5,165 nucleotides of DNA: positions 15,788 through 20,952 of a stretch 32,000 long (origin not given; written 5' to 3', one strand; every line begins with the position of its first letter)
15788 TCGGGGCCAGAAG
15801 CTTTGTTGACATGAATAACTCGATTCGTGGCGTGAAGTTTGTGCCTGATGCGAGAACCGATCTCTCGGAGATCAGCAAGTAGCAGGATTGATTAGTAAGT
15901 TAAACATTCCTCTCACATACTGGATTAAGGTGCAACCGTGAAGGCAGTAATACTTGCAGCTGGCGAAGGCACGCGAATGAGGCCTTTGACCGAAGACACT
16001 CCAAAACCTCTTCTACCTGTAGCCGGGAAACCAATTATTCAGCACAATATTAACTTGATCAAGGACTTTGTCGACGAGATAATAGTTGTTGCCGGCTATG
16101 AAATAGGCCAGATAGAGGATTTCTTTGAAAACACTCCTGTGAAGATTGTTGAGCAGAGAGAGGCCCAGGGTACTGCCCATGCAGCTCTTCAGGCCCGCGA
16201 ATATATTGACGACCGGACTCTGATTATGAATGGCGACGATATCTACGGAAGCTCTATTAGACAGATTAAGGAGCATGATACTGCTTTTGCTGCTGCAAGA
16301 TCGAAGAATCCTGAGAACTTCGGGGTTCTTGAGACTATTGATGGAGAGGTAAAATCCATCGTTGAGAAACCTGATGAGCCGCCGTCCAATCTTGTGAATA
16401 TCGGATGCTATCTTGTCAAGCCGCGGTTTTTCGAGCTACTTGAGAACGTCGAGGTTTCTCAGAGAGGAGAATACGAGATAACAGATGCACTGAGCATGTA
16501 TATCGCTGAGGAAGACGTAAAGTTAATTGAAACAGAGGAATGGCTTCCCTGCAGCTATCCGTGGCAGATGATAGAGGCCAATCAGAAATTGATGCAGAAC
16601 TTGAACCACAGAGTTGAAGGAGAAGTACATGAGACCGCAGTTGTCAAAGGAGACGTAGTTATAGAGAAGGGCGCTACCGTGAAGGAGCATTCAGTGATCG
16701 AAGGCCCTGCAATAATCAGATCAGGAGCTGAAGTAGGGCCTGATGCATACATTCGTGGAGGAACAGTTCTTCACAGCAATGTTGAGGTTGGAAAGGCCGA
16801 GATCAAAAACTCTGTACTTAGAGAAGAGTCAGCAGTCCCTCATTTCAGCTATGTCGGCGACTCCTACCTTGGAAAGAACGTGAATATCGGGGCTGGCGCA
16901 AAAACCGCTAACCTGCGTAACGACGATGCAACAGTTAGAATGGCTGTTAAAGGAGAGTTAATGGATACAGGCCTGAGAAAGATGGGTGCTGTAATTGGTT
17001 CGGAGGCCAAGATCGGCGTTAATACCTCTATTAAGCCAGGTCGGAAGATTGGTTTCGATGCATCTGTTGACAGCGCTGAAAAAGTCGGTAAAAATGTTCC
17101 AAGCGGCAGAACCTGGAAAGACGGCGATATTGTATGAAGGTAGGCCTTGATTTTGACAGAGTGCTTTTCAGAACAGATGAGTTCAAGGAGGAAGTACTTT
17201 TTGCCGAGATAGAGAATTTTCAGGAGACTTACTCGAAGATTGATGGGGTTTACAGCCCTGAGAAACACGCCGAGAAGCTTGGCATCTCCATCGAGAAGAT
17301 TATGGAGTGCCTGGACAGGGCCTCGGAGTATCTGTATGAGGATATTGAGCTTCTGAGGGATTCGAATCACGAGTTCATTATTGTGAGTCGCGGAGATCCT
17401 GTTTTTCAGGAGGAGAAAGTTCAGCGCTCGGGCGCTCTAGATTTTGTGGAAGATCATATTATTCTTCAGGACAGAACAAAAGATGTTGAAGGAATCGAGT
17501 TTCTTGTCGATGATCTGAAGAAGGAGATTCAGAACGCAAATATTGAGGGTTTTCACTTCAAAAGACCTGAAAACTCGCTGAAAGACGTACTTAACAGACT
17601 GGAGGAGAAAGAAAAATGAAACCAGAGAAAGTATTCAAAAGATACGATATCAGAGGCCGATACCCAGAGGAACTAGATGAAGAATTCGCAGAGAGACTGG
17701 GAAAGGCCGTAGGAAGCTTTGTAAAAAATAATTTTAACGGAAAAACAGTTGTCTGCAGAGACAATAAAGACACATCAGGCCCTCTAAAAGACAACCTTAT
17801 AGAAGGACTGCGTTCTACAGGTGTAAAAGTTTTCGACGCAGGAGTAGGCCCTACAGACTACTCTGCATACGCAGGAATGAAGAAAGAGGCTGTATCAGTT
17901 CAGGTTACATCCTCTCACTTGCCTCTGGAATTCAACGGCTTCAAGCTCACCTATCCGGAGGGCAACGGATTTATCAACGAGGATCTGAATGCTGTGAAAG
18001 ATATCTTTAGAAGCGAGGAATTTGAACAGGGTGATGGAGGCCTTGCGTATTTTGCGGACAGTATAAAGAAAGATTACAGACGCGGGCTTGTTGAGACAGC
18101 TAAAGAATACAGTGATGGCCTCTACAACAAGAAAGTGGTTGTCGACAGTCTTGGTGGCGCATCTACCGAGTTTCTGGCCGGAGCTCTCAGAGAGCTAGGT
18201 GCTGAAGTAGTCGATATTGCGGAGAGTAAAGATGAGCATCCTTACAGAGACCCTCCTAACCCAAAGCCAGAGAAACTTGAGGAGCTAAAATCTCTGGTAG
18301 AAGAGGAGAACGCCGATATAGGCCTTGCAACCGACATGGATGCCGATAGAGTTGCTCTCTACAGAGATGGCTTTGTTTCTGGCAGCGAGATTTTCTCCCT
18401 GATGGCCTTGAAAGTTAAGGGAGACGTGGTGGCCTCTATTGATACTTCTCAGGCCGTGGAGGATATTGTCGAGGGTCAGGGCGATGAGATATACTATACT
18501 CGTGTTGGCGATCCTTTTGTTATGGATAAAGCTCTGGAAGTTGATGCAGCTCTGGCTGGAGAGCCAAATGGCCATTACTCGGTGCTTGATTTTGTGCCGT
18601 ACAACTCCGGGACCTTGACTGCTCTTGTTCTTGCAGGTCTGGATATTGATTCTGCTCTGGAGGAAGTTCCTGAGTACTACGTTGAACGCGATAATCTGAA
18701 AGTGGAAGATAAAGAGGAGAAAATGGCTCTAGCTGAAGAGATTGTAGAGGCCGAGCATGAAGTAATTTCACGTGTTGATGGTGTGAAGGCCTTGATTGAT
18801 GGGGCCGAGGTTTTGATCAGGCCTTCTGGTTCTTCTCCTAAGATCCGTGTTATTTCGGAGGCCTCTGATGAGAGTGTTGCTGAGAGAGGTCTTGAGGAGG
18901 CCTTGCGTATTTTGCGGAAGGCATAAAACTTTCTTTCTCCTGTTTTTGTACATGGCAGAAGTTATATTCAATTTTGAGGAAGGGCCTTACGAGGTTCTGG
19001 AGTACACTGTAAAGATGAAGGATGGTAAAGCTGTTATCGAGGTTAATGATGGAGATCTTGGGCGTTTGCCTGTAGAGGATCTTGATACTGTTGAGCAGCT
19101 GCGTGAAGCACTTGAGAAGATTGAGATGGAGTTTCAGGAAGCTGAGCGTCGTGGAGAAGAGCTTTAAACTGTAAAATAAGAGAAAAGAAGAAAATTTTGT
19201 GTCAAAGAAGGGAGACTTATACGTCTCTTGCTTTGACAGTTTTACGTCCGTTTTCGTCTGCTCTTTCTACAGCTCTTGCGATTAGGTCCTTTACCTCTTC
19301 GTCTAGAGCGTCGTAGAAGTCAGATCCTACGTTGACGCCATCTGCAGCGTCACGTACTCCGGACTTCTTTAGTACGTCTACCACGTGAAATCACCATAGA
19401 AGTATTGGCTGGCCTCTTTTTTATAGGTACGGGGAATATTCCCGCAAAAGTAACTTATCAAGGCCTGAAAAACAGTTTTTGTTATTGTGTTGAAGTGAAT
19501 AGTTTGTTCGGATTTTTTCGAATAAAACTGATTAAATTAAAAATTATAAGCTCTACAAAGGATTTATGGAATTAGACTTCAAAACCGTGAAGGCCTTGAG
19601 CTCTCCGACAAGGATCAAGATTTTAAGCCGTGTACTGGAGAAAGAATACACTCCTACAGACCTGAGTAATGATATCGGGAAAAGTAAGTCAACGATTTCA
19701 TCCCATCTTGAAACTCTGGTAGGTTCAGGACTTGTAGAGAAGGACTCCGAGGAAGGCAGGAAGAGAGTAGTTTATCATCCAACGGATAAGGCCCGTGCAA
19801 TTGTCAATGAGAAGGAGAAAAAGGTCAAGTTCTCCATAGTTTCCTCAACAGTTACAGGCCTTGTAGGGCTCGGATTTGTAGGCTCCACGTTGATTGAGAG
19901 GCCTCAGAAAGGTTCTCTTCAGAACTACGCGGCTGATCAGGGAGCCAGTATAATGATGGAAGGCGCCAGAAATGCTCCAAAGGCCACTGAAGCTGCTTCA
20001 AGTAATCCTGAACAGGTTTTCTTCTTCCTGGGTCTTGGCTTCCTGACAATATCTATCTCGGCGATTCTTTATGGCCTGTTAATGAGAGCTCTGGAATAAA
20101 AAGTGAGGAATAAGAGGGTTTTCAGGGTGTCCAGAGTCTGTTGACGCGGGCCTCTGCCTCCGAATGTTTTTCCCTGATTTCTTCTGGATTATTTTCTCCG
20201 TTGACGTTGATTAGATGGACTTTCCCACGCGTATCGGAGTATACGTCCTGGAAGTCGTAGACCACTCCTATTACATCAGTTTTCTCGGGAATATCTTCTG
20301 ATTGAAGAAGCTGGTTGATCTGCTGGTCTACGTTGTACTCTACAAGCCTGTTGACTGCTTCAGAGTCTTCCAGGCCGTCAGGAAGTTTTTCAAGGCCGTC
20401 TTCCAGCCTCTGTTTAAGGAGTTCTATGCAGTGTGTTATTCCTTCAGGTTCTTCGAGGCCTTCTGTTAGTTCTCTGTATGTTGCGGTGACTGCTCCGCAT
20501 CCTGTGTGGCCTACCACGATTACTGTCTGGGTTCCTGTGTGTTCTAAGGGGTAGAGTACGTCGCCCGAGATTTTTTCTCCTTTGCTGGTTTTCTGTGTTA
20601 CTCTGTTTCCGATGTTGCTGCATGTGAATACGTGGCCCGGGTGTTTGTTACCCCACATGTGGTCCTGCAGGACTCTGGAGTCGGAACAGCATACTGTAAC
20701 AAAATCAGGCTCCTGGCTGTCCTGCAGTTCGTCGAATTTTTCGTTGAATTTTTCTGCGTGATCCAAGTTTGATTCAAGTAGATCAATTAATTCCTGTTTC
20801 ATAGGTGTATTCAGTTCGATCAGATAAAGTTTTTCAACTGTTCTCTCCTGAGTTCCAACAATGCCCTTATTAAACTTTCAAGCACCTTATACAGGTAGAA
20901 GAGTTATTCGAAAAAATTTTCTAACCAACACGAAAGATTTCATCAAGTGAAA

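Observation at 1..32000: The palindromic hexamer AGGCCT is hugely over-represented, independent of reading frame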

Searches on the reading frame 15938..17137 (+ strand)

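Call 7: search_protein_families(library=pfam, proteins=[window:15938-17137:+])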
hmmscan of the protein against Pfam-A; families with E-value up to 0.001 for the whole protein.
window:15938-17137:+ (399 aa): 6 families
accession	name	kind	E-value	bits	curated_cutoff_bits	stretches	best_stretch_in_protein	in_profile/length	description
PF00483.29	NTP_transferase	-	1e-36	127.2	21.2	1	2-204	1-228/245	Nucleotidyl transferase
PF12804.13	NTP_transf_3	-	8.6e-16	59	27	1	3-103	1-98/160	MobA-like NTP transferase domain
PF00132.30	Hexapep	-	1.5e-13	50.2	27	0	258-285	2-29/36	Bacterial transferase hexapeptide (six repeats)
PF25084.1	LbH_EIF2B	-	5e-08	33.3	54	1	229-321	11-103/105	EIF2B subunit epsilon LbH domain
PF01128.25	IspD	-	1.5e-07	31.8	27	1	2-96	2-97/221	2-C-methyl-D-erythritol 4-phosphate cytidylyltransferase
PF24894.1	Hexapep_GlmU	-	3.3e-06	27.6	23.3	0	281-324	24-67/104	GlmU-like, C-terminal hexapeptide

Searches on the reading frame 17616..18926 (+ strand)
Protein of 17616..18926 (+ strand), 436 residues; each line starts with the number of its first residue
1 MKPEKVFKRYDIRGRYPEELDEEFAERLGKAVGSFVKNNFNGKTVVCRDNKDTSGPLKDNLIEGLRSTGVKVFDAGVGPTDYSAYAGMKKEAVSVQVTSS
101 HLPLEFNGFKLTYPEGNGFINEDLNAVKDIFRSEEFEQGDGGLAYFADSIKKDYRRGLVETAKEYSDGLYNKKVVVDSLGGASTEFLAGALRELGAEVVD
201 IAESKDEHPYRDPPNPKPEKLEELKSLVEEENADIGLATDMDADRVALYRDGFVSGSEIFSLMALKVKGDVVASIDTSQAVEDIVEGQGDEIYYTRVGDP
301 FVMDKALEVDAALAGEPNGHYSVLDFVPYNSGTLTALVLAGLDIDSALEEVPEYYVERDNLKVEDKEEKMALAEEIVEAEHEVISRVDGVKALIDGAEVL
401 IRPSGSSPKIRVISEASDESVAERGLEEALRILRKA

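Call 7: search_protein_families(library=pfam, proteins=[window:17616-18926:+])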
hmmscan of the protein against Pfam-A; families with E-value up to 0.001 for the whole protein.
window:17616-18926:+ (436 aa): 4 families
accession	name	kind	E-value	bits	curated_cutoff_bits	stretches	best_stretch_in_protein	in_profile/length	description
PF02878.22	PGM_PMM_I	-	1.6e-26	93.1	22.5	1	5-137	2-137/138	Phosphoglucomutase/phosphomannomutase, alpha/beta/alpha domain I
PF02879.22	PGM_PMM_II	-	2.1e-18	67.2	29.3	1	153-249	2-99/103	Phosphoglucomutase/phosphomannomutase, alpha/beta/alpha domain II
PF02880.22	PGM_PMM_III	-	6.6e-15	55.7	20.7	1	267-340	13-94/115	Phosphoglucomutase/phosphomannomutase, alpha/beta/alpha domain III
PF00408.26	PGM_PMM_IV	-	3.6e-07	30.6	23.1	1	360-428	3-64/68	Phosphoglucomutase/phosphomannomutase, C-terminal domain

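Call 28: find_related_loci(query=window:17616-18926:+, collection=metagenome_contigs, flank=10000)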
Query window:17616-18926:+ (436 aa) in metagenome_contigs; peptide patterns used: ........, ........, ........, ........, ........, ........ (x = any residue, [..] = any of these).
196 stretches matched a pattern; 31 encode a relative of the query (tblastn E <= 1e-3); 31 distinct loci.
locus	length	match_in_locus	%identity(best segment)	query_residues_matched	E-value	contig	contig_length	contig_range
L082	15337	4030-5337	70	1-436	0e+0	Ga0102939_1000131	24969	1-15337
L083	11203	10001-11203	69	1-401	0e+0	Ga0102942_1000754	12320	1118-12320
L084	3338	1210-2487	62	1-426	0e+0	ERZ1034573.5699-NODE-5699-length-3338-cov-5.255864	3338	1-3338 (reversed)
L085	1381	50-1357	58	1-436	0e+0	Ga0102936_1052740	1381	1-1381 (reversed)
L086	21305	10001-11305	60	1-435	1e-171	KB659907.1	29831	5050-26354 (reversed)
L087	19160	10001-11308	60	1-436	1e-169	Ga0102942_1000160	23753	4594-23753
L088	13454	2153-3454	60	1-435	7e-168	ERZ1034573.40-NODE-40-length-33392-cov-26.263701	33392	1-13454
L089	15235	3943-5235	59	1-434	2e-166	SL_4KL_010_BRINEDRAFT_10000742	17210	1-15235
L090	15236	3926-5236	58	1-436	1e-166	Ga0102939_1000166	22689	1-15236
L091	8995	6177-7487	58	1-436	1e-166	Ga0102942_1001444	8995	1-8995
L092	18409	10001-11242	59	1-414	5e-164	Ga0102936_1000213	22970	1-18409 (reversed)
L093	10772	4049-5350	58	1-435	4e-162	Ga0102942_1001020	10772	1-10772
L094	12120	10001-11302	58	1-435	4e-162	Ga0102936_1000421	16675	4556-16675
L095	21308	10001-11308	57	1-436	6e-161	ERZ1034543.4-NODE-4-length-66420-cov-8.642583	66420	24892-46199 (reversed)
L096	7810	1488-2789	56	1-436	1e-159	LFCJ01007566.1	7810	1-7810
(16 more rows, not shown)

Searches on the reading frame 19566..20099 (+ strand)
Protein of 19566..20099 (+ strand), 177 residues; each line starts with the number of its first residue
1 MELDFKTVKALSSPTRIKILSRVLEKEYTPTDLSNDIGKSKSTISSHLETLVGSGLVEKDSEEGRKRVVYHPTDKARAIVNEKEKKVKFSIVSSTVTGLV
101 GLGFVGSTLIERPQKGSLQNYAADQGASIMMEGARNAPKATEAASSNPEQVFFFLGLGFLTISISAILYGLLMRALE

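Call 61: search_protein_families(library=pfam, proteins=[window:19566-20099:+], max_evalue=0.01)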
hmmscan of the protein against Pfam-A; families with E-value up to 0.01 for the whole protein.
window:19566-20099:+ (177 aa): 12 families
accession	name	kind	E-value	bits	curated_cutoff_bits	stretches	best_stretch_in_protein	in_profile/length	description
PF01022.26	HTH_5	-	1.4e-13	50.9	22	1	13-59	1-47/47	Bacterial regulatory protein, arsR family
PF12840.13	HTH_20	-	4.9e-07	30.1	27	1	11-59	1-50/51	Helix-turn-helix domain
PF25213.1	HVO_A0261_N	-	3e-06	27.4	35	1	11-62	8-59/86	HVO_A0261 N-terminal domain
PF09339.16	HTH_IclR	-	7.4e-06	26.1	22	1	27-60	18-51/52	IclR helix-turn-helix domain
PF01978.25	TrmB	-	2.3e-05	24.6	25.6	1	25-74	20-66/68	Sugar-specific transcriptional regulator TrmB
PF12802.13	MarR_2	-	0.00023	21.7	27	1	24-66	15-60/61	MarR family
PF25212.1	HVO_A0114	-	0.00029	21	27.6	1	7-75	15-83/84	HVO_A0114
PF13463.12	HTH_27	-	0.00073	20.2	22.2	1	38-76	29-68/68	Winged helix DNA-binding domain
PF13412.12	HTH_24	-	0.0018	18.3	21.9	1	15-58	4-48/48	Winged helix-turn-helix DNA-binding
PF08100.18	Dimerisation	-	0.0023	18.2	25.6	1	5-80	16-91/93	O-methyltransferase dimerisation domain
PF01047.28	MarR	-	0.0033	17.7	24.6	0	27-68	17-58/59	MarR family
PF22194.2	F-93_WHD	-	0.0063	17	28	0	31-68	19-56/62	F-93, winged-helix domain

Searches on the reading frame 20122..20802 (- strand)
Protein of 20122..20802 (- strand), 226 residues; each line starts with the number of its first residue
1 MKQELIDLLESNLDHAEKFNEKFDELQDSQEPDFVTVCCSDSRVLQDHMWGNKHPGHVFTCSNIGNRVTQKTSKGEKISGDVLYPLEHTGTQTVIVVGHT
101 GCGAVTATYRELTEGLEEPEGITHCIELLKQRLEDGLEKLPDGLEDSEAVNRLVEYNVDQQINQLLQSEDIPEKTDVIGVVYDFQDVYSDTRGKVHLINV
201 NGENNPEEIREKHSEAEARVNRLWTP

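Call 61: search_protein_families(library=pfam, proteins=[window:20122-20802:-], max_evalue=0.01)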
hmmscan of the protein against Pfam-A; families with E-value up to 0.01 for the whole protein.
window:20122-20802:- (226 aa): 1 family
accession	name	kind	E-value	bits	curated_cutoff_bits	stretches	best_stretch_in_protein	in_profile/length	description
PF00484.24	Pro_CA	-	7.4e-29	101.5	25.7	1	35-186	2-153/156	Carbonic anhydrase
